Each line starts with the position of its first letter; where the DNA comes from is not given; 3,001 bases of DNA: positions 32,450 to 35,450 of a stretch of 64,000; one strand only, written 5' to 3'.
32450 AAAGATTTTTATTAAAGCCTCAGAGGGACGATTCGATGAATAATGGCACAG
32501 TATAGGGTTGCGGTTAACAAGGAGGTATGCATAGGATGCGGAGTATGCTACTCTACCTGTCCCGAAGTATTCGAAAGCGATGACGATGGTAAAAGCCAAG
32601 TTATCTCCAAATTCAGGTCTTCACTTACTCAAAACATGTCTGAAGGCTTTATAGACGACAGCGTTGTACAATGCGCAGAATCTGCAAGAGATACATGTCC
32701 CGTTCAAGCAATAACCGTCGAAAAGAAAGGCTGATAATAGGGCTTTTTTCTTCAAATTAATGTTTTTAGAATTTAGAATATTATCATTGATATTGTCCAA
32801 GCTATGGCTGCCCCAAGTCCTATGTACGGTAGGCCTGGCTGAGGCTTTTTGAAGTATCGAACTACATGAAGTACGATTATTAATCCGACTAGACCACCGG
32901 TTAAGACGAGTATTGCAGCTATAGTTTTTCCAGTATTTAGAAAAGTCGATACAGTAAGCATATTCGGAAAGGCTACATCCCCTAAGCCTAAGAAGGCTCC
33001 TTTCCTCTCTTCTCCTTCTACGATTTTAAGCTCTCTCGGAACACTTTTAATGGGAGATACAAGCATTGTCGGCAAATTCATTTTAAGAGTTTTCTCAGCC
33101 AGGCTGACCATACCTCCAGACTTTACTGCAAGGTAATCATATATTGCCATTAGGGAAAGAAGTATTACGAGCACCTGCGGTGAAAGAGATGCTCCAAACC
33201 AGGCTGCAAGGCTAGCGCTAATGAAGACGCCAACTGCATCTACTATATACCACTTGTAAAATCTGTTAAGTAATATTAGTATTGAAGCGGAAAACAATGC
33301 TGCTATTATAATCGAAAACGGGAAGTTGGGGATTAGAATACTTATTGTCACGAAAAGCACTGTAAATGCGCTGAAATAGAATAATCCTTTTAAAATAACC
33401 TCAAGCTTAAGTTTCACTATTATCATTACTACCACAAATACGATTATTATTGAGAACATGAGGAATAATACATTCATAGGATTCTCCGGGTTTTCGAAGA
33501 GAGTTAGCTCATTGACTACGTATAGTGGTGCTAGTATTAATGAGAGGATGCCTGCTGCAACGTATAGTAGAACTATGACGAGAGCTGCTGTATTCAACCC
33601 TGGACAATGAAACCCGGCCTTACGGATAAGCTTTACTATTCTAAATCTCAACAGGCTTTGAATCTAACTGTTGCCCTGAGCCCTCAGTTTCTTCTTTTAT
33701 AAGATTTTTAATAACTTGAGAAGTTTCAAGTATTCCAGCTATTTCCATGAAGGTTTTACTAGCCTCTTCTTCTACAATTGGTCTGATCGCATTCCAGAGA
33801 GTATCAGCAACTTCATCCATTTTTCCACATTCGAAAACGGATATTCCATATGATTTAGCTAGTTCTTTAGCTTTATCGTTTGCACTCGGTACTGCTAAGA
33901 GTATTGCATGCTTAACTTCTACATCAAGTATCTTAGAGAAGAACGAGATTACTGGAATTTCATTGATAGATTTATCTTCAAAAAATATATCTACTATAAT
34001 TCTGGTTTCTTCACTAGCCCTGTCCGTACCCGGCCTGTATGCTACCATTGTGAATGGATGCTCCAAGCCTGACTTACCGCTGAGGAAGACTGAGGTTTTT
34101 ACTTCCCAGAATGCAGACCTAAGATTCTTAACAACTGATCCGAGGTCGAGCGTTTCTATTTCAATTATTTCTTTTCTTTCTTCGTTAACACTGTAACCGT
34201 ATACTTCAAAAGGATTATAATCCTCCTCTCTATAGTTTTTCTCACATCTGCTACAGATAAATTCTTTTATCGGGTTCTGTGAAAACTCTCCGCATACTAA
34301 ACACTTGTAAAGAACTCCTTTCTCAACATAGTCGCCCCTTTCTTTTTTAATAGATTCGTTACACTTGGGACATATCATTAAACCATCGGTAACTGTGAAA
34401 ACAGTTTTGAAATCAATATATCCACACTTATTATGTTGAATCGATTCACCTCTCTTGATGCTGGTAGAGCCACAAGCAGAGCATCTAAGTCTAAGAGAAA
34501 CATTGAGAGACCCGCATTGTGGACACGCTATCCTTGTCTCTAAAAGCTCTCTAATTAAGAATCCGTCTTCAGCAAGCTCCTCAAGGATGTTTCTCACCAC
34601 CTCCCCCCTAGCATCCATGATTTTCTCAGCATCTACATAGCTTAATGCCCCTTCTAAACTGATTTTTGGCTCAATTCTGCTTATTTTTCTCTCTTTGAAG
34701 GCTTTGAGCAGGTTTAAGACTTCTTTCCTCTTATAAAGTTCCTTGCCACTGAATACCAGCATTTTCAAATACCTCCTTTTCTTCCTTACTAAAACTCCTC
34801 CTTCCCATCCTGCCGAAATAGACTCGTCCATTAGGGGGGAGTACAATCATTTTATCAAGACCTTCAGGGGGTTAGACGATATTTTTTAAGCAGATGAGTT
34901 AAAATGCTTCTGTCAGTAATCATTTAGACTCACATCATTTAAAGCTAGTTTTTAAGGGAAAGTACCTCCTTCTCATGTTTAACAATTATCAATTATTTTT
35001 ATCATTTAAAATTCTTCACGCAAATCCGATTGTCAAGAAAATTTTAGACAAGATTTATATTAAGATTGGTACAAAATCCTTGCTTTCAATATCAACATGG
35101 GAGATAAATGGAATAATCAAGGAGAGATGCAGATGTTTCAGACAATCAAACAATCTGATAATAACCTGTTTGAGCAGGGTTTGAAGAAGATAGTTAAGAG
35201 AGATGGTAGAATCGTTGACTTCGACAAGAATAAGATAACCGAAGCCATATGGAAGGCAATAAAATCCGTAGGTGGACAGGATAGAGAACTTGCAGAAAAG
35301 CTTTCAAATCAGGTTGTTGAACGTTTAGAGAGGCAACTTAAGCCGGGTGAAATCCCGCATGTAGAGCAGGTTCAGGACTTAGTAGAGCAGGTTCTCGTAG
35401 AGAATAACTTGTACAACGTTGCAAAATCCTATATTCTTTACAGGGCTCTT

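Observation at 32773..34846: Translationally coupled operon: multi-zinc-ribbon protein with nuclease-like domain upstream of a presenilin/SPP-like intramembrane protease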

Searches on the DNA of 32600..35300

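Call 71: search_rna_families(source=window, start=32600, end=35300, threshold=evalue, max_evalue=1)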
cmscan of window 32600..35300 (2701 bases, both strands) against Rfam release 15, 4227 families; matches with E-value up to 1: 0.
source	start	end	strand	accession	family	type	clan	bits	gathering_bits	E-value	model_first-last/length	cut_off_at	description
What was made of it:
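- Tried and rejected: There is no Rfam hit (call 71).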

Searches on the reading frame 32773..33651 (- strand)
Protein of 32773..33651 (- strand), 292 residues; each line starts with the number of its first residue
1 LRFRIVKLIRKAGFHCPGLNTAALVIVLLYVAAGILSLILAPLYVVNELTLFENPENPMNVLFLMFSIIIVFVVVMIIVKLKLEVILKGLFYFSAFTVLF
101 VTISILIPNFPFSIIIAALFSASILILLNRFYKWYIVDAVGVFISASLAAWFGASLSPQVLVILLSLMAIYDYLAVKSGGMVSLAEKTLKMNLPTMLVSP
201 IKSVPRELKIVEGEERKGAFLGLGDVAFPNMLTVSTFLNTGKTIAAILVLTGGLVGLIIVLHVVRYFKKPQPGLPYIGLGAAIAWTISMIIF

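Call 3: search_protein_families(library=pfam, proteins=[window:32773-33651:-], max_evalue=1)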
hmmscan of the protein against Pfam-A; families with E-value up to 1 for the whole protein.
window:32773-33651:- (292 aa): 2 families
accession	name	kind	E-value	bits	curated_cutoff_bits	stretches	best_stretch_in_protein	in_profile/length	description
PF06550.16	SPP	-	9.5e-35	120.9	23.9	1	29-291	3-280/283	Signal-peptide peptidase, presenilin aspartyl protease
PF01080.22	Presenilin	-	0.012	14.8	34.3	1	214-276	327-388/408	Presenilin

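Call 4: search_protein_families(library=ncbifam, proteins=[window:32773-33651:-], max_evalue=1)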
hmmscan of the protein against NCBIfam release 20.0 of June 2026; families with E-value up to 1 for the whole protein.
window:32773-33651:- (292 aa): 2 families
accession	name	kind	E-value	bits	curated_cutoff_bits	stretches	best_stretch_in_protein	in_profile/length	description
NF041679.1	IMP_arch_presen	equivalog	3.7e-43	148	125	1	26-288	2-279/281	presenilin family intramembrane aspartyl protease PSH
TIGR00546.1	lnt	equivalog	0.88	8.7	132.9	0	51-178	21-148/395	apolipoprotein N-acyltransferase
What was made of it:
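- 32773..33597 (-): Gene B: 274-aa PSH, an archaeal presenilin/SPP-family (A22) intramembrane aspartyl protease. NCBIfam NF041679 at 148 bits against a cut-off of 125, and Pfam SPP at E 9.5e-35 (calls 3, 4).
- Checked: It scores 148 bits on the NCBIfam PSH equivalog (cut-off 125) and E 9.5e-35 on Pfam SPP (calls 3, 4).
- Gene A has no ATP-cone and shows no homology to NrdR (calls 3, 4).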

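Call 13: search_solved_structures(query=window:32773-33651:-, max_evalue=0.01, show_alignments=1)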
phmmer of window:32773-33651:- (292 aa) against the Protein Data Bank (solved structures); distinct sequences matched with E-value up to 0.01: 2.
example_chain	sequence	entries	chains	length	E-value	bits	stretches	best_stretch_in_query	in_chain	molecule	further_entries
4hyc_A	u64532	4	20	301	1.8e-24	90.2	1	25-287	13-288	Putative uncharacterized protein | Uncharacterized protein PSH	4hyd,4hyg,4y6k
2kr6_A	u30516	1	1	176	0.0064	19.6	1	210-276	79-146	Presenilin-1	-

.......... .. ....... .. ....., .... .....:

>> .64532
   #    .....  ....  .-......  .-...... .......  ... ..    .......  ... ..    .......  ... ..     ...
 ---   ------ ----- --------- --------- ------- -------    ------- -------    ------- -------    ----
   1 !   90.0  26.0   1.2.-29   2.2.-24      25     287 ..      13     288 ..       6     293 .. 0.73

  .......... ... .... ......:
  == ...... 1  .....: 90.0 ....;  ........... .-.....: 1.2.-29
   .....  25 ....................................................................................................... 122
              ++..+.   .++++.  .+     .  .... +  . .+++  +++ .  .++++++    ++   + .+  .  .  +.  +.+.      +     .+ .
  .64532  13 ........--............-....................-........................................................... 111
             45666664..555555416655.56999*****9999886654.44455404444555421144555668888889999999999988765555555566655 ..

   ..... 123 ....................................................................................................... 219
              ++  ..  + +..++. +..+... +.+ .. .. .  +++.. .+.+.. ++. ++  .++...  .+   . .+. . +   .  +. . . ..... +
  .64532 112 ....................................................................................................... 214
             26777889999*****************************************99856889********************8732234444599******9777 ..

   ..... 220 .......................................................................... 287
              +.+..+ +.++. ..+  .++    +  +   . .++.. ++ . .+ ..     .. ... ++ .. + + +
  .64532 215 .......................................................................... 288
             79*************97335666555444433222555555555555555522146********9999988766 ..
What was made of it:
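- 32773..33597 (-): PDB 4HYC at E 1.8e-24 over nearly its full length (call 13).
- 33136..33141 (-): Codons of the YD motif (Tyr153-Asp154), the first catalytic aspartate. Aligned to YD of 4HYC (call 13).
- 32977..32988 (-): Codons of the GLGD motif (Gly204-Asp207), the second catalytic aspartate. Aligned to GMGD of 4HYC (call 13).
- On Presenilin/SPP family A22 (archaeal PSH): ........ aligns with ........, and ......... with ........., of 4HYC (call 13).
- Closest known: PSH / MCMJR1, the presenilin homologue of Methanoculleus marisnigri. Same: It scores above the NCBIfam equivalog cut-off (calls 4, 13).
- Checked: It matches PDB 4HYC at E 1.8e-24, and its YD and GLGD motifs align to that protein's YD and GMGD (call 13).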

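Call 36: find_homologous_proteins(query=window:32773-33597:-)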
Query window:32773-33597:- (274 aa): 46 proteins with E <= 0.001 among 8000 candidates.
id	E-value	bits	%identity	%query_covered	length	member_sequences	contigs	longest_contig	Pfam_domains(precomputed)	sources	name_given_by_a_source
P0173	4.3e-159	546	100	100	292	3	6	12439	PF06550.16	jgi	-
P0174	2.1e-139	482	86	100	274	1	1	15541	PF06550.16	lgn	-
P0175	2.8e-136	471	82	100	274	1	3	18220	PF06550.16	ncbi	ncbi:MAG: presenilin family intramembrane aspartyl protease PSH [Thermoproteota archaeon]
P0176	1.2e-129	450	80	100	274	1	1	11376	PF06550.16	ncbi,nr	ncbi:MAG: presenilin family intramembrane aspartyl protease PSH [Nitrososphaerota archaeon]|nr:prese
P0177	5.3e-127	441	77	100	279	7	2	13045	PF06550.16,PF01080.23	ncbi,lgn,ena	-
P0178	1.2e-126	440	77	100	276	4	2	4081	PF06550.16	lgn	-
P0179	6.9e-126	437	76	100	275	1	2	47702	PF06550.16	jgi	-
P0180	1.3e-119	417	71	99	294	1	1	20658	PF06550.16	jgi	jgi:presenilin-like A22 family membrane protease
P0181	3.2e-118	412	72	97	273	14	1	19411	PF06550.16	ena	-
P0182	1.1e-117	411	69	99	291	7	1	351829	PF06550.16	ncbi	ncbi:MAG: presenilin family intramembrane aspartyl protease PSH [Thermoproteota archaeon]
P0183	1.1e-116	407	70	100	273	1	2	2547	PF06550.16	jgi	jgi:presenilin-like A22 family membrane protease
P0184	2.3e-116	406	70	100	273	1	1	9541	PF06550.16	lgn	-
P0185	2.7e-116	406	69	100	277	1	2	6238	PF06550.16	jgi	-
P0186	7.8e-116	404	70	99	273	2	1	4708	PF06550.16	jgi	-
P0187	8.6e-116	404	68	99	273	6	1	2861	PF06550.16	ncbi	ncbi:MAG: presenilin family intramembrane aspartyl protease PSH [Thermoproteota archaeon]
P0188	1.0e-115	404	68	100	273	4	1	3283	PF06550.16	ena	-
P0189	2.4e-115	403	70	97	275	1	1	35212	PF06550.16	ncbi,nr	ncbi:MAG: hypothetical protein FGF50_03170 [Candidatus Brockarchaeota archaeon]|nr:hypothetical prot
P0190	3.5e-115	402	70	97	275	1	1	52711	PF06550.16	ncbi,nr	ncbi:MAG: hypothetical protein FGF48_01945 [Candidatus Brockarchaeota archaeon]|nr:hypothetical prot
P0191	2.9e-113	396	69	97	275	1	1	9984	PF06550.16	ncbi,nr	ncbi:MAG: hypothetical protein FGF51_07540 [Candidatus Brockarchaeota archaeon]|nr:hypothetical prot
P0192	2.7e-112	393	68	100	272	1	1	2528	PF06550.16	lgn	-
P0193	2.8e-112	393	69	97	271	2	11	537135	PF06550.16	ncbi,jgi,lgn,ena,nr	ncbi:MAG: hypothetical protein HA496_09675 [Thaumarchaeota archaeon]|jgi:presenilin-like A22 family 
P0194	5.4e-112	392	68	100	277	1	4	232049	PF06550.16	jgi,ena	jgi:presenilin-like A22 family membrane protease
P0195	7.0e-112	391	67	99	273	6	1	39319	PF06550.16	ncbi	ncbi:MAG: presenilin family intramembrane aspartyl protease PSH [Thermoproteota archaeon]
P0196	1.7e-110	387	67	100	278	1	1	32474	PF06550.16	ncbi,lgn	ncbi:MAG: presenilin family intramembrane aspartyl protease PSH [Thermoproteota archaeon]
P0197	5.0e-110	385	67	97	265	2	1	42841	PF06550.16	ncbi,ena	-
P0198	6.2e-110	385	68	100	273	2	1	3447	PF06550.16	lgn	-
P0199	1.2e-108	381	67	100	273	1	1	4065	PF06550.16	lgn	-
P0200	3.7e-106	373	65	98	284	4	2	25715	PF06550.16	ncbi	ncbi:MAG: presenilin family intramembrane aspartyl protease PSH [Thermoproteota archaeon]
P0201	1.7e-99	351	61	100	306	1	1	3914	PF06550.16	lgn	-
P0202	4.2e-93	330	69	83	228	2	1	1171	PF06550.16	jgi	jgi:presenilin-like A22 family membrane protease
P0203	1.7e-74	269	58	78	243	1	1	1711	PF06550.16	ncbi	ncbi:MAG: presenilin family intramembrane aspartyl protease, partial [Thermoproteota archaeon]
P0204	2.4e-67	246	55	72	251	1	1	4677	PF04258.19,PF06550.16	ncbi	ncbi:MAG: presenilin family intramembrane aspartyl protease, partial [Thermoproteota archaeon]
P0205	1.8e-17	82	30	96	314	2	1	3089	PF04258.19,PF06550.16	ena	-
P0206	5.3e-14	71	35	58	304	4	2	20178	PF06550.16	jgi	jgi:presenilin-like A22 family membrane protease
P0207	1.0e-12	67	34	66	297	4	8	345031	PF06550.16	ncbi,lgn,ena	-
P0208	1.1e-12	67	34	66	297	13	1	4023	PF06550.16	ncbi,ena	-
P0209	3.5e-12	65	35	61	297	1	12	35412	PF06550.16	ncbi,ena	-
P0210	3.5e-12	65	35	61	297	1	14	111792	PF06550.16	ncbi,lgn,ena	-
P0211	4.9e-12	64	34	66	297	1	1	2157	PF06550.16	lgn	-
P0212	5.0e-12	64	35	66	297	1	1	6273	PF06550.16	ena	-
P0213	5.4e-12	64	35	66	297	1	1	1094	PF06550.16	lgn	-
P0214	5.9e-12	64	34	66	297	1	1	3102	PF06550.16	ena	-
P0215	5.9e-12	64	34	66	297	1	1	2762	PF06550.16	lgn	-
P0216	6.4e-12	64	34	66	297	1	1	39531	PF06550.16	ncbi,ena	-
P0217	7.5e-12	64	35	61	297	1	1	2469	PF06550.16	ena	-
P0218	1.3e-10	60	31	92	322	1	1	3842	PF04258.19,PF06550.16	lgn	-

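Call 39: find_encoding_contigs(protein=P0193, flank=6000, max_places=1)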
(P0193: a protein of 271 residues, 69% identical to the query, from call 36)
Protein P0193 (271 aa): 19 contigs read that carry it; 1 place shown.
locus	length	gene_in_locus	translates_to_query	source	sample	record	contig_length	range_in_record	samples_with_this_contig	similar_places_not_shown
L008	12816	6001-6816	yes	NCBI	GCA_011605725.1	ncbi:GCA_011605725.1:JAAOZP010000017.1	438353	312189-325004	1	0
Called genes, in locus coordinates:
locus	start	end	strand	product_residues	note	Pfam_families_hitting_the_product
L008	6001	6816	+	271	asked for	PF06550:SPP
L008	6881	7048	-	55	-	PF00301:Rubredoxin, PF21349:RUBY_RBDX (faint)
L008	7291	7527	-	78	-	PF12797:Fer4_2 (weak), PF12837:Fer4_6 (faint), PF00037:Fer4 (faint), PF13370:Fer4_13, PF13459:Fer4_15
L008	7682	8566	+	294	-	PF01975:SurE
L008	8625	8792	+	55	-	-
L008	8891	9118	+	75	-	-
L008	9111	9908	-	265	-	PF00994:MoCF_biosynth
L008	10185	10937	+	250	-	PF00730:HhH-GPD, PF00633:HHH (weak)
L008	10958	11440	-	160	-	PF00398:RrnaAD, PF08123:DOT1 (faint), PF12847:Methyltransf_18 (weak), PF02390:Methyltransf_4 (faint), PF13649:Methyltransf_25 (weak)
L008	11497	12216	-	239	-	PF01904:DUF72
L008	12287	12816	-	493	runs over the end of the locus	PF03853:YjeF_N, PF01256:Carb_kinase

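Call 40: find_encoding_contigs(protein=P0190, flank=6000, max_places=1)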
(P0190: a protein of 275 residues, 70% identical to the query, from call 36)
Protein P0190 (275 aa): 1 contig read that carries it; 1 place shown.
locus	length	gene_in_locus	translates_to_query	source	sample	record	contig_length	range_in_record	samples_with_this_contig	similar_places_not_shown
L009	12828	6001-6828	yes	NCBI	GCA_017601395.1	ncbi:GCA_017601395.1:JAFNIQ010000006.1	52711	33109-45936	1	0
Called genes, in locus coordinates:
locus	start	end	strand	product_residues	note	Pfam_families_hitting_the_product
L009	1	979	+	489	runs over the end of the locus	PF01935:DUF87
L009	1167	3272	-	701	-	PF13597:NRDD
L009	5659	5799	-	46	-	-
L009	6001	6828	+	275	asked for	PF06550:SPP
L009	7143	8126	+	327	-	PF00248:Aldo_ket_red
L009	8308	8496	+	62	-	-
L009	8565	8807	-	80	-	PF12837:Fer4_6 (faint), PF00037:Fer4 (faint), PF13370:Fer4_13, PF13459:Fer4_15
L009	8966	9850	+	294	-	PF01975:SurE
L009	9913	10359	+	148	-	-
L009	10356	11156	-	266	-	PF00994:MoCF_biosynth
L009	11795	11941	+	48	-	-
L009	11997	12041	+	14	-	-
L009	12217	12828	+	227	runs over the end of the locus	PF00730:HhH-GPD, PF00633:HHH (weak)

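Call 41: find_encoding_contigs(protein=P0182, flank=6000, max_places=1)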
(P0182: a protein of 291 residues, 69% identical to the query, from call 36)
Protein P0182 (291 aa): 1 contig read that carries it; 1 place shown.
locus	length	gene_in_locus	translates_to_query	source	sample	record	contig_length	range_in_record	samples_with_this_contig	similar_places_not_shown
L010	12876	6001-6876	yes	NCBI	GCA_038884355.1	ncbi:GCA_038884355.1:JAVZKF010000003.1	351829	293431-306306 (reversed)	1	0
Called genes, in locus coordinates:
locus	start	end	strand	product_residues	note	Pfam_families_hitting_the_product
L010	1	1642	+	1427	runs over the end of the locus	-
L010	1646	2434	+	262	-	-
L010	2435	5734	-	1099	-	PF03477:ATP-cone, PF13597:NRDD, PF14890:Intein_splicing, PF14528:LAGLIDADG_3 (faint), PF13597:NRDD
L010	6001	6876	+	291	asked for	PF06550:SPP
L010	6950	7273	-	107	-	-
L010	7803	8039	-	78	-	PF12797:Fer4_2 (weak), PF12837:Fer4_6 (faint), PF00037:Fer4 (faint), PF13370:Fer4_13, PF13459:Fer4_15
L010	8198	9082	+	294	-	PF01975:SurE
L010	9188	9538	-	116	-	PF01909:NTP_transf_2, PF18765:Polbeta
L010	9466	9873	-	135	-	PF05168:HEPN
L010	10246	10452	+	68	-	-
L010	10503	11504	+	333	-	PF01798:Nop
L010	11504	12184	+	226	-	PF01269:Fibrillarin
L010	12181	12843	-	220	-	PF01351:RNase_HII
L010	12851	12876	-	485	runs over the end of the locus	PF00587:tRNA-synt_2b, PF03129:HGTP_anticodon, PF09180:ProRS-C_1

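Call 48: find_related_loci(query=A7, collection=genome_contigs, flank=5000)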
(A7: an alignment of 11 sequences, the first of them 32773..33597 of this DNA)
Query A7 (274 aa) in genome_contigs; peptide patterns used: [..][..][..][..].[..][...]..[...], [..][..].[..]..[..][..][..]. (x = any residue, [..] = any of these).
372 stretches matched a pattern; 284 encode a relative of the query (tblastn E <= 1e-3); the best 80 are kept; 80 distinct loci.
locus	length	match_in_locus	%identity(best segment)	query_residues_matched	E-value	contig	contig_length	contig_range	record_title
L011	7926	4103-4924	77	1-274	2e-137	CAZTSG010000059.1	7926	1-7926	MAG TPA_asm: uncultured Nitrososphaerota archaeon isolate SRP104967_co1_30 genome assembly, contig: NODE_3121_length_792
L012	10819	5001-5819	77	1-273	3e-133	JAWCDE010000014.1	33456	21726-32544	MAG: Thermoproteota archaeon isolate JZ-1_201912_bins_38 JZ-1_201912_bins_38_scaffold_14, whole genome shotgun sequence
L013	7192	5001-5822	82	1-274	4e-132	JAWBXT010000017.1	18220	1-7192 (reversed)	MAG: Thermoproteota archaeon isolate JZ-1_201901_bins_10 JZ-1_201901_bins_10_scaffold_17, whole genome shotgun sequence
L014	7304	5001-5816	67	1-273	1e-122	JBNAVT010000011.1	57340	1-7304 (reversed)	MAG: Thermoproteota archaeon isolate Kamch4342-D-MF-045 bin3.fa-11, whole genome shotgun sequence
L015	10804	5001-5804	68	2-270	2e-117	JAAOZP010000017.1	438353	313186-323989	MAG: Thaumarchaeota archaeon isolate SJ3.Bin56 k141_203387, whole genome shotgun sequence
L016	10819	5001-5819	67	1-273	5e-117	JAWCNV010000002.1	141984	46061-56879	MAG: Thermoproteota archaeon isolate JZ-2_201709_bins_51 JZ-2_201709_bins_51_scaffold_2, whole genome shotgun sequence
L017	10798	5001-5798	70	1-267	5e-115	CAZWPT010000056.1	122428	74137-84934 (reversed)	MAG TPA_asm: uncultured Nitrososphaerota archaeon isolate SRP231805_co4_161 genome assembly, contig: k141_92884, whole g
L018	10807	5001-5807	69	1-270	3e-114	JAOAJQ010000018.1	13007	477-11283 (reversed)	MAG: Crenarchaeota archaeon isolate SKW236 NODE_18_length_13007_cov_3.540139, whole genome shotgun sequence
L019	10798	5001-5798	69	1-267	1e-113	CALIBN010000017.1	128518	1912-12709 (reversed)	MAG: uncultured archaeon isolate S1_Bin_MAXBIN__053_sub_1 genome assembly, contig: c_000001616590, whole genome shotgun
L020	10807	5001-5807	69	1-270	2e-113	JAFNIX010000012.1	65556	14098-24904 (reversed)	MAG: Candidatus Brockarchaeota archaeon isolate DRTY-6.bins.80 NODE_12_length_65556_cov_7.488, whole genome shotgun sequ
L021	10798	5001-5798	70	1-267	9e-112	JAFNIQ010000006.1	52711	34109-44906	MAG: Candidatus Brockarchaeota archaeon isolate GD2_1 GD2_1_scaffold_100_curated, whole genome shotgun sequence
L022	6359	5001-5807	66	1-270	4e-111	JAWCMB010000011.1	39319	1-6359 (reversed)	MAG: Thermoproteota archaeon isolate JZ-2_201705_bins_26 JZ-2_201705_bins_26_scaffold_11, whole genome shotgun sequence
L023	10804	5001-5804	67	1-270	2e-110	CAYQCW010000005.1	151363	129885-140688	MAG TPA_asm: uncultured Nitrososphaerota archaeon isolate binchicken_co40_87 genome assembly, contig: NODE_123_length_15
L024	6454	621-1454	34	17-273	5e-33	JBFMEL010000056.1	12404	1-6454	MAG: Thermoplasmatota archaeon isolate MAG244 MAG244_56, whole genome shotgun sequence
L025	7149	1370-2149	32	17-274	4e-33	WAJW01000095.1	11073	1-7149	MAG: Archaeoglobaceae archaeon isolate S009_4_esom k151_173383, whole genome shotgun sequence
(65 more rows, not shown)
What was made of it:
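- Tried and rejected: The single genome scan was therefore spent on PSH (call 48).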
